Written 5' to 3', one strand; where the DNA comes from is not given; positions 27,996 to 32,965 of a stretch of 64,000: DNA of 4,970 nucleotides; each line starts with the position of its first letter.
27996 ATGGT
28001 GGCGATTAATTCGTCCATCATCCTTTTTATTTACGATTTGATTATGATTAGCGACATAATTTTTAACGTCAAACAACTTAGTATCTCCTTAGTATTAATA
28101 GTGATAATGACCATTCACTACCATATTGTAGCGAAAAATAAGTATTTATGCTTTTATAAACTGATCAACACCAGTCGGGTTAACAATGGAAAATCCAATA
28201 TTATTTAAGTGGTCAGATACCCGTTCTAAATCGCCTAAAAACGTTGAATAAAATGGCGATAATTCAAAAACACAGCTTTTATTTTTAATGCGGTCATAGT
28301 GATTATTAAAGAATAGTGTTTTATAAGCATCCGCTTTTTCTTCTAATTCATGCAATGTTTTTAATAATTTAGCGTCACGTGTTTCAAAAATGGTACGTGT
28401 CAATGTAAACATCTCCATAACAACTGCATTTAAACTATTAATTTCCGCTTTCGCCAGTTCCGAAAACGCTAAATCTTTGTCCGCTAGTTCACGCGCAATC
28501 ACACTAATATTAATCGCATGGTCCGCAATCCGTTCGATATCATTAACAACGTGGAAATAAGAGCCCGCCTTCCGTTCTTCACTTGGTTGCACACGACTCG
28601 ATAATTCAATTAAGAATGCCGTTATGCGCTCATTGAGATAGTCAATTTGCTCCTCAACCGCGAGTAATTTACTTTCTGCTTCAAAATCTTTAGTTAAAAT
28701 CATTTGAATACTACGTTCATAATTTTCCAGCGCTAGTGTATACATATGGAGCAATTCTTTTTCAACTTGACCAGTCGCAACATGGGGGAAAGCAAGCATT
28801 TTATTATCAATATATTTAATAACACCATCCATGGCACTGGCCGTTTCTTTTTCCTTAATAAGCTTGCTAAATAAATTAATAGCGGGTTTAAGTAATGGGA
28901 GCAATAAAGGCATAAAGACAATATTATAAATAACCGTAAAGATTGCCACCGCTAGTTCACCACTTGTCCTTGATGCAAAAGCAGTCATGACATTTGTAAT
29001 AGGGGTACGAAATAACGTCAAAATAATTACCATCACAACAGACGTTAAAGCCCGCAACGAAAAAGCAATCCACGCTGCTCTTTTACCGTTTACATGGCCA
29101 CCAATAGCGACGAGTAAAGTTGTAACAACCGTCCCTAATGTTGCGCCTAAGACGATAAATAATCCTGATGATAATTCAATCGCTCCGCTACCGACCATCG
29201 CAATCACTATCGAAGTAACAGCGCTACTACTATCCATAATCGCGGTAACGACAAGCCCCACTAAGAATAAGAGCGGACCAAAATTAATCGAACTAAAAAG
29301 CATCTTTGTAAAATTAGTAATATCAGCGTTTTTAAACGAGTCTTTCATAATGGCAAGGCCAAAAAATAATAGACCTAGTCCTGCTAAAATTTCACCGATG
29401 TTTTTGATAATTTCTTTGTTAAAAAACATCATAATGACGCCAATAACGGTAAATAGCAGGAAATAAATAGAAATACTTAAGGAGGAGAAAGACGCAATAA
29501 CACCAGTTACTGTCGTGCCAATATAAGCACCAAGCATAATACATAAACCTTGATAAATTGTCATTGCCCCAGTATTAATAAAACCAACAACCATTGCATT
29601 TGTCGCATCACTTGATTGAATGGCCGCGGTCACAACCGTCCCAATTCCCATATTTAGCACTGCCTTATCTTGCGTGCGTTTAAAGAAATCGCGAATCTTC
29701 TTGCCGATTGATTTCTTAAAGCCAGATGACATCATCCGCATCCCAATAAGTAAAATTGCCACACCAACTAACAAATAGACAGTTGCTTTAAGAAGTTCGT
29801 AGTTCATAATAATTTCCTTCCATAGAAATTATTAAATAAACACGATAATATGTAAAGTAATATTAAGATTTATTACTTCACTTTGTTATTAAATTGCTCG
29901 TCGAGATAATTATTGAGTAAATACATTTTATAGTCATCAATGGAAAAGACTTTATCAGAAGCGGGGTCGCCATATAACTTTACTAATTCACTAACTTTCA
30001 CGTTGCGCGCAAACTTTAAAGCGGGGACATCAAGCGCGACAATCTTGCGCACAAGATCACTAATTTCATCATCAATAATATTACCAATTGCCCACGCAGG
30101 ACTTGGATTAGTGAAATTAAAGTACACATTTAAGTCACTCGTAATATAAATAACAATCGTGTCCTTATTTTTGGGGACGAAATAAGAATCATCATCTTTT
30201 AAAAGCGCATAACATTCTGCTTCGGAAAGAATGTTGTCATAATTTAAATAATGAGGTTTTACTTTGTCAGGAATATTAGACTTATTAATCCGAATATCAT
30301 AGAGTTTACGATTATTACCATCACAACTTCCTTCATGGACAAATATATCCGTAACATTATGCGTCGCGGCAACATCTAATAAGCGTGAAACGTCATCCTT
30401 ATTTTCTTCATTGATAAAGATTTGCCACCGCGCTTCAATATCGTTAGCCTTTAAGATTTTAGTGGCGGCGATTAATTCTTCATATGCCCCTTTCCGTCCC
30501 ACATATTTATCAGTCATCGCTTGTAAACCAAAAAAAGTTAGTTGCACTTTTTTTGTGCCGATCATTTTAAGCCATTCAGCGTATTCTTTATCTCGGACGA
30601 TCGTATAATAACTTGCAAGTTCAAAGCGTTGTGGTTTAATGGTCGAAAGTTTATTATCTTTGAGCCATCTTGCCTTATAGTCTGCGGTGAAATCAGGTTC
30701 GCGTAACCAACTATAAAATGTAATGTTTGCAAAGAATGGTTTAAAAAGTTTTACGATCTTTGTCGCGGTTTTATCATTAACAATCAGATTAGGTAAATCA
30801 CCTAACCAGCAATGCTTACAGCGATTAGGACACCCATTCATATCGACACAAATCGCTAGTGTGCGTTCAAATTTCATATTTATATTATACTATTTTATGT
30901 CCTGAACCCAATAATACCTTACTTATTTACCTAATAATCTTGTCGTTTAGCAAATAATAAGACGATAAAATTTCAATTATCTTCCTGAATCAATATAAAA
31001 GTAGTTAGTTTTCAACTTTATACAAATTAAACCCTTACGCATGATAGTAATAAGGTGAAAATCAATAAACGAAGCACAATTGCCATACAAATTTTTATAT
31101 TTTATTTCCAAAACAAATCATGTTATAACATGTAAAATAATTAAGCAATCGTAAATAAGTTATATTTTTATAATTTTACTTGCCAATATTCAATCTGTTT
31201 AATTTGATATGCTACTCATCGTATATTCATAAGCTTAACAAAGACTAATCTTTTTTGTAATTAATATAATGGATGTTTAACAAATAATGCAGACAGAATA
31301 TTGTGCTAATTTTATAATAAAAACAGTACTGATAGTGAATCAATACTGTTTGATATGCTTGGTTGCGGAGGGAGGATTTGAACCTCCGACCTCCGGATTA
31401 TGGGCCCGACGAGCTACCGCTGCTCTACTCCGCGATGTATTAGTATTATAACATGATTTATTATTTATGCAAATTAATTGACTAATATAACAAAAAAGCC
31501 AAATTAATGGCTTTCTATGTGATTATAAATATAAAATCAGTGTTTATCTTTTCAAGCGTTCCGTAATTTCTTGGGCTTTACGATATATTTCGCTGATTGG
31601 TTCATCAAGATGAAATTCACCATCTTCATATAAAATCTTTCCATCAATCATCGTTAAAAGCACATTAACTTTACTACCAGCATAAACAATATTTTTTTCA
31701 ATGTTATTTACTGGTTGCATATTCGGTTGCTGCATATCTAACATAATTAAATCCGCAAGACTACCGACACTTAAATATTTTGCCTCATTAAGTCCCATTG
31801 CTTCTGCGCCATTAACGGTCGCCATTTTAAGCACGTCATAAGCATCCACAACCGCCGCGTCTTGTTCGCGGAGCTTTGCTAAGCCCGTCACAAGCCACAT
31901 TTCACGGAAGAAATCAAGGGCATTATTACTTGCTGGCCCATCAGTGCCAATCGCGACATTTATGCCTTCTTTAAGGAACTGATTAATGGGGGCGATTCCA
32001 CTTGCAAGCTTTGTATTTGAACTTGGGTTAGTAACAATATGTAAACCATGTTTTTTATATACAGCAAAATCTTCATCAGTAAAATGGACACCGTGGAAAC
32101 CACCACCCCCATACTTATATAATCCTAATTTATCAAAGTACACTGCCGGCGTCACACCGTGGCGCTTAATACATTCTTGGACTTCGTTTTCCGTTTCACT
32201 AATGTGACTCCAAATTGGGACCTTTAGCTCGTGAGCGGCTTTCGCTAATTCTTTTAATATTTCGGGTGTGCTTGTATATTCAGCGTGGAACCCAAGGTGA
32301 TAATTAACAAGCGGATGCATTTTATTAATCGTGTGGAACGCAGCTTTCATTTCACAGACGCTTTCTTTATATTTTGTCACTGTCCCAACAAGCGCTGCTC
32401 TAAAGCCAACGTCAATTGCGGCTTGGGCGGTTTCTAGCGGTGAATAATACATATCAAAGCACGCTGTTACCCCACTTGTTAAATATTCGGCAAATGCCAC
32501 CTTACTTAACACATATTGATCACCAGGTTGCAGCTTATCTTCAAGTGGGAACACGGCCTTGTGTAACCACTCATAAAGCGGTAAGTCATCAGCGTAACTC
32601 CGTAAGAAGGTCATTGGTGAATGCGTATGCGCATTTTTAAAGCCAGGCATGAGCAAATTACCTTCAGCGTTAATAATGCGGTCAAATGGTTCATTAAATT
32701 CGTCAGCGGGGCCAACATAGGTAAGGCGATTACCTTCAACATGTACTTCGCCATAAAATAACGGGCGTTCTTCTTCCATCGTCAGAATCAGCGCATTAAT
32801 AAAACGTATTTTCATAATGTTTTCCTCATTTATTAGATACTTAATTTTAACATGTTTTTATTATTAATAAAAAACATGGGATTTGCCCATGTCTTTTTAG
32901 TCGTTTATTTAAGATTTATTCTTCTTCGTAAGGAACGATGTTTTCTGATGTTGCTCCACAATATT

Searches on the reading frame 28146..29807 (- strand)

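Call 8: search_protein_families(library=pfam, proteins=[window:28146-29807:-], max_evalue=0.001)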
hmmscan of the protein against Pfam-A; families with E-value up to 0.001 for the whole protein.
window:28146-29807:- (553 aa): 2 families
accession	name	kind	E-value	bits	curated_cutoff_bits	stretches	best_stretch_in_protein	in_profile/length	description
PF02690.20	Na_Pi_cotrans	-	8e-48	162.4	29.1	2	18-155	1-136/137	Na+/Pi-cotransporter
PF01895.24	PhoU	-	1.1e-23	83.8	23.5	2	352-435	1-86/89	PhoU domain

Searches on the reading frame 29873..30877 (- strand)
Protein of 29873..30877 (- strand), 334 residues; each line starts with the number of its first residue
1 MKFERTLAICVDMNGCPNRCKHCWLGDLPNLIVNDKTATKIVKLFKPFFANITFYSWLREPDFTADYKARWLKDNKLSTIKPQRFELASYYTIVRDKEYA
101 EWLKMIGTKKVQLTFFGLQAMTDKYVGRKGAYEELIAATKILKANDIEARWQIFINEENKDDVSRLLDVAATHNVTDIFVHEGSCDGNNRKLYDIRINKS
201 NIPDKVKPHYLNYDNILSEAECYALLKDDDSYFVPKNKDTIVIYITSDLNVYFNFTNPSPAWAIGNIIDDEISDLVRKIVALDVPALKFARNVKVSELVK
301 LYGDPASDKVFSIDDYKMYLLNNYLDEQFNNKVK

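Call 8: search_protein_families(library=pfam, proteins=[window:29873-30877:-], max_evalue=0.001)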
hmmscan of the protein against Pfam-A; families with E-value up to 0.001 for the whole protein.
window:29873-30877:- (334 aa): 1 family
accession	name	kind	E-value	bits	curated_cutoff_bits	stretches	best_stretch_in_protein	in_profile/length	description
PF04055.27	Radical_SAM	-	3.2e-07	31.1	29.5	1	13-168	4-164/166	Radical SAM superfamily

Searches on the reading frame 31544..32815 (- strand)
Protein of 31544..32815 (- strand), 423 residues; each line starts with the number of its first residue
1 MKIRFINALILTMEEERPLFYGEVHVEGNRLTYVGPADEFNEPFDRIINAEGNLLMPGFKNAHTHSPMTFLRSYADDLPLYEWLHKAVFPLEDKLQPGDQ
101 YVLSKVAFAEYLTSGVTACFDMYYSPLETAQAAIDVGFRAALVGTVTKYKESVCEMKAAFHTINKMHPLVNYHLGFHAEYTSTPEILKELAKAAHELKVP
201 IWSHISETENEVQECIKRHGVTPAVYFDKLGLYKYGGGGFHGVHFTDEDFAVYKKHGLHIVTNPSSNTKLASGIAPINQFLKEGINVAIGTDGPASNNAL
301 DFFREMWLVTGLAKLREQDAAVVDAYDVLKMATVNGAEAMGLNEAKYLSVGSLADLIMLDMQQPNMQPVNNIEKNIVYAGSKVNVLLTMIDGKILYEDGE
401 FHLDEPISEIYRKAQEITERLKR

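Call 8: search_protein_families(library=pfam, proteins=[window:31544-32815:-], max_evalue=0.001)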
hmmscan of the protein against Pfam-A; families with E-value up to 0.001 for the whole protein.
window:31544-32815:- (423 aa): 2 families
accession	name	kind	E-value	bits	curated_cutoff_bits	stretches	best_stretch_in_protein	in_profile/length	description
PF01979.26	Amidohydro_1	-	1.4e-55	189.4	25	1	55-395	2-345/345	Amidohydrolase family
PF07969.17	Amidohydro_3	-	1.7e-17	64.5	29.7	1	172-396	244-472/472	Amidohydrolase family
